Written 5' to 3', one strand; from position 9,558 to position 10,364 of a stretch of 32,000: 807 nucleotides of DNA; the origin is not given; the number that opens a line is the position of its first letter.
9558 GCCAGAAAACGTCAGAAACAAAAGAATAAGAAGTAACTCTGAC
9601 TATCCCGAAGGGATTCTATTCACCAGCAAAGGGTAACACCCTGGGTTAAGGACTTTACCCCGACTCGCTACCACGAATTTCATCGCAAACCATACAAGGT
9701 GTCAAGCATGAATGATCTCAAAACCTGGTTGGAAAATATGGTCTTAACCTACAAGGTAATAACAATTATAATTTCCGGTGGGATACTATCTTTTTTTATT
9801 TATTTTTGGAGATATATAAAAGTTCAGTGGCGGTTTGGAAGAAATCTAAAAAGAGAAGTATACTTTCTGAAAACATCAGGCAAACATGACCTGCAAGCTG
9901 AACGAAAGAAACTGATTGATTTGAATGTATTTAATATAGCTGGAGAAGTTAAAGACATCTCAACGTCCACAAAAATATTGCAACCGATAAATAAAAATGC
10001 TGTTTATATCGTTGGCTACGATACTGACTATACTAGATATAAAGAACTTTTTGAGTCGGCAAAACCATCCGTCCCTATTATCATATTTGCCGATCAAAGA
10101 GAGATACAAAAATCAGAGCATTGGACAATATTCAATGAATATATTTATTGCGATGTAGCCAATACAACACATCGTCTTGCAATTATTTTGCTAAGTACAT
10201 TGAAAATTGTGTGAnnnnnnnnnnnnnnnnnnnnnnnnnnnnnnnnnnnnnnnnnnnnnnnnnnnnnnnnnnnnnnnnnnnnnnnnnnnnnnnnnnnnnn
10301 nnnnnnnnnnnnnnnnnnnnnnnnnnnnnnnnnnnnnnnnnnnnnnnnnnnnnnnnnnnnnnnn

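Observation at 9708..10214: An AT-rich gene for a single-pass membrane protein sits between cmr6 and cas6: a candidate type III ancillary effector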

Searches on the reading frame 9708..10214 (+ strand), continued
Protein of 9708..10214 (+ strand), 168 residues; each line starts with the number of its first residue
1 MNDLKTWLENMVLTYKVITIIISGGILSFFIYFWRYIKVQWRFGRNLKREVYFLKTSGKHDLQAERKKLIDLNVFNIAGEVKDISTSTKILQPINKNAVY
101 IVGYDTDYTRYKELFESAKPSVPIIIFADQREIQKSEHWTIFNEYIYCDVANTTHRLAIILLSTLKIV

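Call 69: search_solved_structures(query=L016:10505-11839:+, max_evalue=0.001)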
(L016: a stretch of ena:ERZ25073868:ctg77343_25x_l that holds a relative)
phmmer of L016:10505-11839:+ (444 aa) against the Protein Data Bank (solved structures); distinct sequences matched with E-value up to 0.001: 4.
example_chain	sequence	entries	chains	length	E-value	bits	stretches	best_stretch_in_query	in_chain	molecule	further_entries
6p82_A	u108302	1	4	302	2.7e-07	33.2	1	9-129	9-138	Nucleotidyltransferase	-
6p8u_A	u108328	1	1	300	2.8e-07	33.2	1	37-129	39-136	Nucleotidyltransferase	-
6p80_A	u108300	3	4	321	1.6e-06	30.7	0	43-127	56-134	E. coli MS115-1 NucC | E. coli MS115-1 CdnC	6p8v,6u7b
6p8j_C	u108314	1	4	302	7e-06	28.6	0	9-129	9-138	Nucleotidyltransferase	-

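Call 90: search_protein_families(library=pfam, alignment_id=A1, max_evalue=1)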
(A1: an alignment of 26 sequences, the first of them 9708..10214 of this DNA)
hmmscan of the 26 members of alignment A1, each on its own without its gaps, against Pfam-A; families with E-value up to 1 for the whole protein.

A. member 1, window:9708-10214:+ (168 aa): 1 family
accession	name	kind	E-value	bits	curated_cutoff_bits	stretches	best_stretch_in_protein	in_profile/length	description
PF05448.18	AXE1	-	0.043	13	21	1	90-158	195-263/321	Acetyl xylan esterase (AXE1)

B. families by the number of members that match (of 26 scanned): 29 families (the first 25 are shown)
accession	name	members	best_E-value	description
PF06305.16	LapA_dom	6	0.014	Lipopolysaccharide assembly protein A domain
PF03739.19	LptF_LptG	3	0.017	Lipopolysaccharide export system permease LptF/LptG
PF01884.23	PcrB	2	0.013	PcrB family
PF05448.18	AXE1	2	0.024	Acetyl xylan esterase (AXE1)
PF10730.14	DUF2521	2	0.053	Protein of unknown function (DUF2521)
PF18572.7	T6PP_N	2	0.11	Trehalose-6-phosphate phosphatase N-terminal helical bundle domain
PF04187.18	Cofac_haem_bdg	1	0.0062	Haem-binding uptake, Tiki superfamily, ChaN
PF19823.4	DUF6305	1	0.0098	Domain of unknown function (DUF6305)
PF20347.3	DUF6642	1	0.012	Family of unknown function (DUF6642)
PF01216.23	Calsequestrin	1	0.013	Calsequestrin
PF07905.16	PucR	1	0.014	Purine catabolism regulatory protein-like family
PF03129.25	HGTP_anticodon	1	0.02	Anticodon binding domain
PF10883.13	DUF2681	1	0.037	Protein of unknown function (DUF2681)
PF05049.19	IIGP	1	0.04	Interferon-inducible GTPase (IIGP)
PF13038.11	DUF3899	1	0.045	Domain of unknown function (DUF3899)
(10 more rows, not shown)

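Call 95: list_cluster_members(proteins=[P0034, P0037, P0040, P0046, P0050, P0052, P0054, P0058, P0062, P0077])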
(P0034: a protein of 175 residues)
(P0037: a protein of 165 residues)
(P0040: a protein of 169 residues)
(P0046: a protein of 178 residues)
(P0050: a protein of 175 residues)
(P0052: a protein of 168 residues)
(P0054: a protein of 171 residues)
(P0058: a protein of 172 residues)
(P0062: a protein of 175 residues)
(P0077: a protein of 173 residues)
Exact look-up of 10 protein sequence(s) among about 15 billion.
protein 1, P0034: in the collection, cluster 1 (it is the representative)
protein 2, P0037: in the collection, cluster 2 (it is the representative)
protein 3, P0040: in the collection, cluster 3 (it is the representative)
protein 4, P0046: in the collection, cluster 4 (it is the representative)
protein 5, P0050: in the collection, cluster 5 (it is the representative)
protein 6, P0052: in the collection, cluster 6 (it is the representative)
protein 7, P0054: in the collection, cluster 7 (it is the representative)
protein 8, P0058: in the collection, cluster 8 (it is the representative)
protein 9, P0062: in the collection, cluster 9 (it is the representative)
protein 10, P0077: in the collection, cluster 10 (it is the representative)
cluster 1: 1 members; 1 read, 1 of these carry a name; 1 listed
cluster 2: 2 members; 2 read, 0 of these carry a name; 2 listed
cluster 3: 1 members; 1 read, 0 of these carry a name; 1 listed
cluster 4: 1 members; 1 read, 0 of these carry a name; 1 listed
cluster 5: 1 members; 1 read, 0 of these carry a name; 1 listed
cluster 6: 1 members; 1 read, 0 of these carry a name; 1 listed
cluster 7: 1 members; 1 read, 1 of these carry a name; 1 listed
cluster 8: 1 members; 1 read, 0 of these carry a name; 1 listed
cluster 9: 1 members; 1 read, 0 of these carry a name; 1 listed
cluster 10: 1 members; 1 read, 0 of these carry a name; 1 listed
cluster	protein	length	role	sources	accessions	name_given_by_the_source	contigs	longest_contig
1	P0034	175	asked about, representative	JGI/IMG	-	hypothetical protein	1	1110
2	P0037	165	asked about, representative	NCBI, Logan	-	-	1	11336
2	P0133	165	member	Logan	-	-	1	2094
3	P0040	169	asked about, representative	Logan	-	-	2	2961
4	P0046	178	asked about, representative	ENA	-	-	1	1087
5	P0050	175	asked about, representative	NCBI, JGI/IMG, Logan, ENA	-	-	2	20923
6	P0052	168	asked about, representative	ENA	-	-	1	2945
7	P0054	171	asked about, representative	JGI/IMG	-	hypothetical protein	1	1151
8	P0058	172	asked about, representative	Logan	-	-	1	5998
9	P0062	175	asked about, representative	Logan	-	-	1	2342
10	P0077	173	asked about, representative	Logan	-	-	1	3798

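Call 96: find_related_loci(query=A1, collection=viral_contigs, flank=6000)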
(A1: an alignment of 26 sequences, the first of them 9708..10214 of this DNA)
Query A1 (168 aa) in viral_contigs; peptide patterns used: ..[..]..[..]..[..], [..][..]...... (x = any residue, [..] = any of these).
143 stretches matched a pattern, but none encodes a relative of the query by tblastn (E <= 1e-3).

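Call 97: find_related_loci(query=A1, collection=metagenome_contigs, flank=8000)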
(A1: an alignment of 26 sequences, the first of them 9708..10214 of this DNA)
Query A1 (168 aa) in metagenome_contigs; peptide patterns used: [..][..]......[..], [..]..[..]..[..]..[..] (x = any residue, [..] = any of these).
332 stretches matched a pattern; 22 encode a relative of the query (tblastn E <= 1e-3); 22 distinct loci.
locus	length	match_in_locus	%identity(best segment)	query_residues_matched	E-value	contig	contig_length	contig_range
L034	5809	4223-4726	90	1-168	9e-104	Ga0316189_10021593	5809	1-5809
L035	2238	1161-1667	67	1-168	7e-78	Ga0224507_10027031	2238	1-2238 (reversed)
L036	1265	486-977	54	1-168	2e-55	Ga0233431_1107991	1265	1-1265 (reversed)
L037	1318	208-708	52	1-167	6e-55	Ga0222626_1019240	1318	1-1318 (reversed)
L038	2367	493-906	58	30-167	1e-52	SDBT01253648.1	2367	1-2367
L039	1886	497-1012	52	1-168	2e-52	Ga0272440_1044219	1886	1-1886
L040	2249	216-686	52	7-168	3e-50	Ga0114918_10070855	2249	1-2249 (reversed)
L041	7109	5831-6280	51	20-168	3e-49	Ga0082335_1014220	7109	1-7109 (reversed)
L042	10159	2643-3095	50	20-168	2e-48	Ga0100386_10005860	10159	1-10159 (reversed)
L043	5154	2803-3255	50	20-168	2e-48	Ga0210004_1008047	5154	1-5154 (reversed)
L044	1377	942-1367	53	28-168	6e-49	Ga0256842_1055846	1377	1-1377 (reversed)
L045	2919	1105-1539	54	17-168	6e-47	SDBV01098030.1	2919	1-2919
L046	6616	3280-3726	54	18-168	8e-47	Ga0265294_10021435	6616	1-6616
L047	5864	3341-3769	54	20-161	9e-47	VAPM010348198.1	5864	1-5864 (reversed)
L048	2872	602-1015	53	20-156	2e-46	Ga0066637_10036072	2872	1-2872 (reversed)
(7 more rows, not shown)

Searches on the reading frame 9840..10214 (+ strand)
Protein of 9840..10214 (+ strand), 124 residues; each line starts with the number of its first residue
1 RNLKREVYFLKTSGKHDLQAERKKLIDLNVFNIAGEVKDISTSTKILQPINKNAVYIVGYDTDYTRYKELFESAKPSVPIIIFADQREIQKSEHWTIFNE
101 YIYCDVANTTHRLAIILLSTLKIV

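Call 80: predict_structure(alignment_id=A3)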
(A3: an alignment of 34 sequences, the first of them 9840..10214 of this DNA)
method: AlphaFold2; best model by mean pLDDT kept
length: 124 residues; sequences in the alignment: 34
mean_pLDDT: 91.1   pTM: 0.88
mean pLDDT of the five models: 91.1, 90.9, 90.3, 90.2, 90.3
residues with pLDDT >= 90: 97; 70-90: 21; 50-70: 4; < 50: 2
segments of 3 or more residues with pLDDT < 50: none
pLDDT, mean of each block of 10 residues (from residue 1): 80 88 93 93 88 91 96 92 95 96 95 94 72
secondary structure, 60 per line:
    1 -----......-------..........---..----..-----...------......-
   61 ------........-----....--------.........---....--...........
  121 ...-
elements in order: E6-11 H19-28 E54-59 H67-74 E80-83 H92-100 E104-107 H110-123

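Call 83: fold_search(model_id=the predicted structure, library=pdb)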
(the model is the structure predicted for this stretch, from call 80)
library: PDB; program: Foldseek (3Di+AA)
matches with E <= 10: 1171; with E <= 0.001: 0
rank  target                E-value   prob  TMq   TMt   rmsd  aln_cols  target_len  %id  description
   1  6li1                  9.4e-03  0.93  0.49  0.18   6.0       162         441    8  Crystal structure of GPR52 ligand free form with flavodoxin fusion (released 2020-02-26)
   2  1qo0_E                1.1e-02  1.00  0.62  0.43   3.5       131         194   14  Amide receptor of the amidase operon of Pseudomonas aeruginosa (AmiC) complexed with the negative regulator AmiR. (released 1999-12-23)
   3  8v4v_B                1.1e-02  0.99  0.53  0.28   4.0       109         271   14  Nan Regulatory Protein Full-length from Streptococcus pneumoniae (released 2024-12-04)
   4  5zkp                  1.7e-02  0.87  0.47  0.19   5.5       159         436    7  Crystal structure of the human platelet-activating factor receptor in complex with SR 27417 (released 2018-06-20)
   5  8h5v_B                2.1e-02  0.84  0.44  0.44   5.3       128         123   14  Crystal structure of the FleQ domain of Vibrio cholerae FlrA (released 2022-11-02)
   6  1oi7                  2.4e-02  0.98  0.60  0.31   5.1       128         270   17  The Crystal Structure of Succinyl-CoA synthetase alpha subunit from Thermus Thermophilus (released 2003-07-04)
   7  3sho_A                2.5e-02  0.94  0.51  0.38   4.9       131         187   18  Crystal structure of RpiR transcription factor from Sphaerobacter thermophilus (sugar isomerase domain) (released 2011-08-10)
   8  5xr8                  2.5e-02  0.92  0.50  0.18   4.7       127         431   10  Crystal structure of the human CB1 in complex with agonist AM841 (released 2017-07-12)
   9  5v56_B                2.9e-02  0.87  0.49  0.14   5.4       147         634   10  2.9A XFEL structure of the multi-domain human smoothened receptor (with E194M mutation) in complex with TC114 (released 2017-05-24)
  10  6vgb_MODEL_1_A        2.9e-02  0.82  0.41  0.47   5.4       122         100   11  De novo designed Rossmann fold protein ROS2_36830 (released 2020-08-19)
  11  3sho_D                3.1e-02  0.96  0.54  0.41   5.0       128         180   15  Crystal structure of RpiR transcription factor from Sphaerobacter thermophilus (sugar isomerase domain) (released 2011-08-10)
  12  4dn6_A                3.5e-02  0.99  0.64  0.63   3.8       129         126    8  Crystal structure of a putative pilus assembly protein (cpaE) from Burkholderia thailandensis E264 at 2.80 A resolutio (released 2012-02-29)
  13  2jk1                  3.7e-02  0.98  0.63  0.57   3.8       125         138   13  Crystal structure of the wild-type HupR receiver domain (released 2008-11-11)
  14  5v57_A                3.7e-02  0.82  0.47  0.13   5.1       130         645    9  3.0A SYN structure of the multi-domain human smoothened receptor in complex with TC114 (released 2017-05-24)
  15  3sho_B                4.0e-02  0.93  0.53  0.40   5.1       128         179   15  Crystal structure of RpiR transcription factor from Sphaerobacter thermophilus (sugar isomerase domain) (released 2011-08-10)
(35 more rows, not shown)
